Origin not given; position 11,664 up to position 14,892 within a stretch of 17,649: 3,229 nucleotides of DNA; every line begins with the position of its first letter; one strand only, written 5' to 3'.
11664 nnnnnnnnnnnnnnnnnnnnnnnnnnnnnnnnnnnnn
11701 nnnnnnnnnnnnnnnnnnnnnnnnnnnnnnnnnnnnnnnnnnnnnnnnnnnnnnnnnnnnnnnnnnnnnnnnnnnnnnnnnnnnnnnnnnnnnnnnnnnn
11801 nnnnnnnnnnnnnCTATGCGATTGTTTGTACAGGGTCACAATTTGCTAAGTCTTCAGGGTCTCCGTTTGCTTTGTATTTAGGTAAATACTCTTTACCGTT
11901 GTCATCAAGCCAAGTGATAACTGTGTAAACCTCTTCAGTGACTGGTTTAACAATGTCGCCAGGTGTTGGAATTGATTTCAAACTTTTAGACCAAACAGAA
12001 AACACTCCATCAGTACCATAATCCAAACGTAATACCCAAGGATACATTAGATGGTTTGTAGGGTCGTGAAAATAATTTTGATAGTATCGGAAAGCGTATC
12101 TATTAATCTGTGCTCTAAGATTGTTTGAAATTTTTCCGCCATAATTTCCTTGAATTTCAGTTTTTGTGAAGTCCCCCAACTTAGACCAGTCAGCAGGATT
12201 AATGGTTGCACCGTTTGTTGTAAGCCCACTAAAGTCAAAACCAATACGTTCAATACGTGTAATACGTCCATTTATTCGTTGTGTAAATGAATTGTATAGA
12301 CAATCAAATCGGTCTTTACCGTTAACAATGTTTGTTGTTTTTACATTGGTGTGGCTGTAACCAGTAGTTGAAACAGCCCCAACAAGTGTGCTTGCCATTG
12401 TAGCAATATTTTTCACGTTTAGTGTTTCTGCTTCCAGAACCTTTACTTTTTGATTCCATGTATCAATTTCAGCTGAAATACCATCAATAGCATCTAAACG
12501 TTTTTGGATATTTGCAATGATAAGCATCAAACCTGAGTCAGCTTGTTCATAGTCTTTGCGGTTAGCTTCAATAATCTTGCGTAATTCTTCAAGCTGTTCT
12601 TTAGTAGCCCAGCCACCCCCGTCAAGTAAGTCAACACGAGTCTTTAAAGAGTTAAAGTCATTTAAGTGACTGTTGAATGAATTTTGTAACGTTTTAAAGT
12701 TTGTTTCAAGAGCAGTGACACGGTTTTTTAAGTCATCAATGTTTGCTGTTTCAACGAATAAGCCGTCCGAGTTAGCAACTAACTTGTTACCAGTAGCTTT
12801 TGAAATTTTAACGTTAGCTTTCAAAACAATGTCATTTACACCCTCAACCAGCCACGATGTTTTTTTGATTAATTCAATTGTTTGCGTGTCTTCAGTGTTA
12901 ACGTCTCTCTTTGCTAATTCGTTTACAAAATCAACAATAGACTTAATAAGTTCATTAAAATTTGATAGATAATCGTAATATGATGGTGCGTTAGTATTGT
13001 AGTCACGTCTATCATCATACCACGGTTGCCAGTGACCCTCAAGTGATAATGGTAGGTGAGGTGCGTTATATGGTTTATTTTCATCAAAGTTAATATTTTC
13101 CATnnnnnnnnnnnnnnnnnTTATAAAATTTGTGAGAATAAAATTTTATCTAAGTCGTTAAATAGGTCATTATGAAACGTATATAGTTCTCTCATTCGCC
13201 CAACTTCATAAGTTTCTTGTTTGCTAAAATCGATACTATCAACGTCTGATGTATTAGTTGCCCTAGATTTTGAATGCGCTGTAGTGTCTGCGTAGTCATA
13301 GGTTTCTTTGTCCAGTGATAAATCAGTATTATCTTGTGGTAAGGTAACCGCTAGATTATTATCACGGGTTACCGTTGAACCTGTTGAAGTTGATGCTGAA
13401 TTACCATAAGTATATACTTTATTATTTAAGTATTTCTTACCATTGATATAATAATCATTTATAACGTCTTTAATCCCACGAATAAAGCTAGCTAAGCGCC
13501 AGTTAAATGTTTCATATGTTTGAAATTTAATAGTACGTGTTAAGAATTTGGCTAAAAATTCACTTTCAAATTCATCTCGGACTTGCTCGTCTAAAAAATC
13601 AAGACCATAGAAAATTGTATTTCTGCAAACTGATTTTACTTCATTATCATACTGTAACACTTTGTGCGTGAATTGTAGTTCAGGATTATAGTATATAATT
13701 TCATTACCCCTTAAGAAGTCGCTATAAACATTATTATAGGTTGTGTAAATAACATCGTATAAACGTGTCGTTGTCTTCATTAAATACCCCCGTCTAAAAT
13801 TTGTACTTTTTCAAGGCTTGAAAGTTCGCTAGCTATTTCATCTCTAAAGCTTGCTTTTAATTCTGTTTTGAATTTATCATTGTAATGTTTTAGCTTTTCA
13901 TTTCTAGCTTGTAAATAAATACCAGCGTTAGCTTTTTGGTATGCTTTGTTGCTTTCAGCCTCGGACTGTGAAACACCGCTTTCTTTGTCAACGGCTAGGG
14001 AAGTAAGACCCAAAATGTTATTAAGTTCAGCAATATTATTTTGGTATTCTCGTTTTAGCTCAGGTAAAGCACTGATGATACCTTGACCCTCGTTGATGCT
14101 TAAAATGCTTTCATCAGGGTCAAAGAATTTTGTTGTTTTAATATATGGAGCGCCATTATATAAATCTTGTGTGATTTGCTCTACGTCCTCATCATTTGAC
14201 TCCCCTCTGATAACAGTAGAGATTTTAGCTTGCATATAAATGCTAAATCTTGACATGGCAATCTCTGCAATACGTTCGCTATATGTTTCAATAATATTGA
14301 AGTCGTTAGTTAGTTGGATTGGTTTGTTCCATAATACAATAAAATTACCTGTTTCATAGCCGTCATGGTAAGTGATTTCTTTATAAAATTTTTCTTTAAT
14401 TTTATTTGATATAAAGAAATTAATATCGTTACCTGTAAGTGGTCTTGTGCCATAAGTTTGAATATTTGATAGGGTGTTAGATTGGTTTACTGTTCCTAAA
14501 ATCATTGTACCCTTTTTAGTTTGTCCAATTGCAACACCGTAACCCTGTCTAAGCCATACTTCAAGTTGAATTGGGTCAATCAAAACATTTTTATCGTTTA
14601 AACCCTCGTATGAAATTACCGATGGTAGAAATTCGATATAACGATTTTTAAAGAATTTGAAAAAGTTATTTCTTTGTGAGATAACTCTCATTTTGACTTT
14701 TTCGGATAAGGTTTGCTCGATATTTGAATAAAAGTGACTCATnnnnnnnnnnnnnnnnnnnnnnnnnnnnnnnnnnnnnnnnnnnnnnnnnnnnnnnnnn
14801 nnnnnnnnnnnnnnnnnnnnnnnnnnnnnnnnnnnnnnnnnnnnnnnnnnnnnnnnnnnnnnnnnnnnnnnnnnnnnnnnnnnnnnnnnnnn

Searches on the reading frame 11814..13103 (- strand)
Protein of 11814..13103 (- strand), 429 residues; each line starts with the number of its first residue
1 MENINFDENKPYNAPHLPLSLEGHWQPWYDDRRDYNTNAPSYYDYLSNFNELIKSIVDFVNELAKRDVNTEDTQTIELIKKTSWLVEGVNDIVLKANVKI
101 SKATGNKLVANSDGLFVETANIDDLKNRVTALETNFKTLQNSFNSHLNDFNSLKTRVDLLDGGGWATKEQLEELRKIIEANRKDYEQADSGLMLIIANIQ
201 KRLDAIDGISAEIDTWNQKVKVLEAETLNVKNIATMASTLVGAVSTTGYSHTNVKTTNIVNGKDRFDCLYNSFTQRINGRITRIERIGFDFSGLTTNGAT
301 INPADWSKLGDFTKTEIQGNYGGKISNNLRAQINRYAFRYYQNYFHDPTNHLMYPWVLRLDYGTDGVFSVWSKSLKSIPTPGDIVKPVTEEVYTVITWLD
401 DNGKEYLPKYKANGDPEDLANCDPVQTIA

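Call 69: search_protein_families(library=pfam, proteins=[window:11814-13103:-], max_evalue=0.01)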
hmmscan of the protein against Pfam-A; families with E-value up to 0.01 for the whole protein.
window:11814-13103:- (429 aa): 2 families
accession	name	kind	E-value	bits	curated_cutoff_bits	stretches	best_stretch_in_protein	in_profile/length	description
PF01519.22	DUF16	-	0.0051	17.7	40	0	168-208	61-104/104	Protein of unknown function DUF16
PF00261.25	Tropomyosin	-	0.0099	15.8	38.6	0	121-191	14-84/242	Tropomyosin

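Call 81: search_protein_families(library=phrogs, proteins=[window:11814-13103:-], max_evalue=0.001)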
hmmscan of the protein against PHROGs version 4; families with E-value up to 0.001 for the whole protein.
window:11814-13103:- (429 aa): 3 families
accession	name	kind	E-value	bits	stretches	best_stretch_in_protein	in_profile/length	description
phrog_37178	-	unknown function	1.5e-09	37.8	1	26-73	23-70/609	-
phrog_19390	-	unknown function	1e-06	29.6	1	44-119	60-134/257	-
phrog_4704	-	tail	0.00021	21.1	1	121-233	25-142/625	tail length tape measure protein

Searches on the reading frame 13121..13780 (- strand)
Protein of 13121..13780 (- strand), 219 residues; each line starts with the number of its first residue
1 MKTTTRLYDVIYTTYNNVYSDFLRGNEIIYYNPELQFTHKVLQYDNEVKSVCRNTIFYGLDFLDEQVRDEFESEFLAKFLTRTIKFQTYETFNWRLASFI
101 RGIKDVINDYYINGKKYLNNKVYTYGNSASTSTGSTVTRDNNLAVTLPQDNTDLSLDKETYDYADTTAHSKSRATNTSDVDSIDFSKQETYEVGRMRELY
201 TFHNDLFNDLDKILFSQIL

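Call 81: search_protein_families(library=phrogs, proteins=[window:13121-13780:-], max_evalue=0.001)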
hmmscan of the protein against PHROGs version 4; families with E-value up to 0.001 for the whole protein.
window:13121-13780:- (219 aa): 2 families
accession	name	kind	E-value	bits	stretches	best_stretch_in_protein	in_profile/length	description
phrog_3225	-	connector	1.1e-21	78.8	1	2-182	3-193/263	adaptor Ad4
phrog_5472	-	tail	2.7e-05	24.6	1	64-102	55-93/264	lower collar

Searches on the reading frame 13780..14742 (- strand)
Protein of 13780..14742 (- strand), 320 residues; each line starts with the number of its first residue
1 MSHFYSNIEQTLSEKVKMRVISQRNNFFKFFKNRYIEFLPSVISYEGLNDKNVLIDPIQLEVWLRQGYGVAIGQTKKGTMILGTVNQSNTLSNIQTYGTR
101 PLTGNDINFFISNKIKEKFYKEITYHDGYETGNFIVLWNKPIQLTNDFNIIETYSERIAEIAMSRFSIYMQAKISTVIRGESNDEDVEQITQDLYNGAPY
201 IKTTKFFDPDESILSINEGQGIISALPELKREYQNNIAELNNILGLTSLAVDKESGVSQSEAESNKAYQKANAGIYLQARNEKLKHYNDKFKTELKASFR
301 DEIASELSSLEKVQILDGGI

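Call 81: search_protein_families(library=phrogs, proteins=[window:13780-14742:-], max_evalue=0.001)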
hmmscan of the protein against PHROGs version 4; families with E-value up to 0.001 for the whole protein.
window:13780-14742:- (320 aa): 1 family
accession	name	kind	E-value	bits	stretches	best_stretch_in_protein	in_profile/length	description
phrog_2038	-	connector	3.7e-63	214.8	1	10-306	6-295/314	upper collar connector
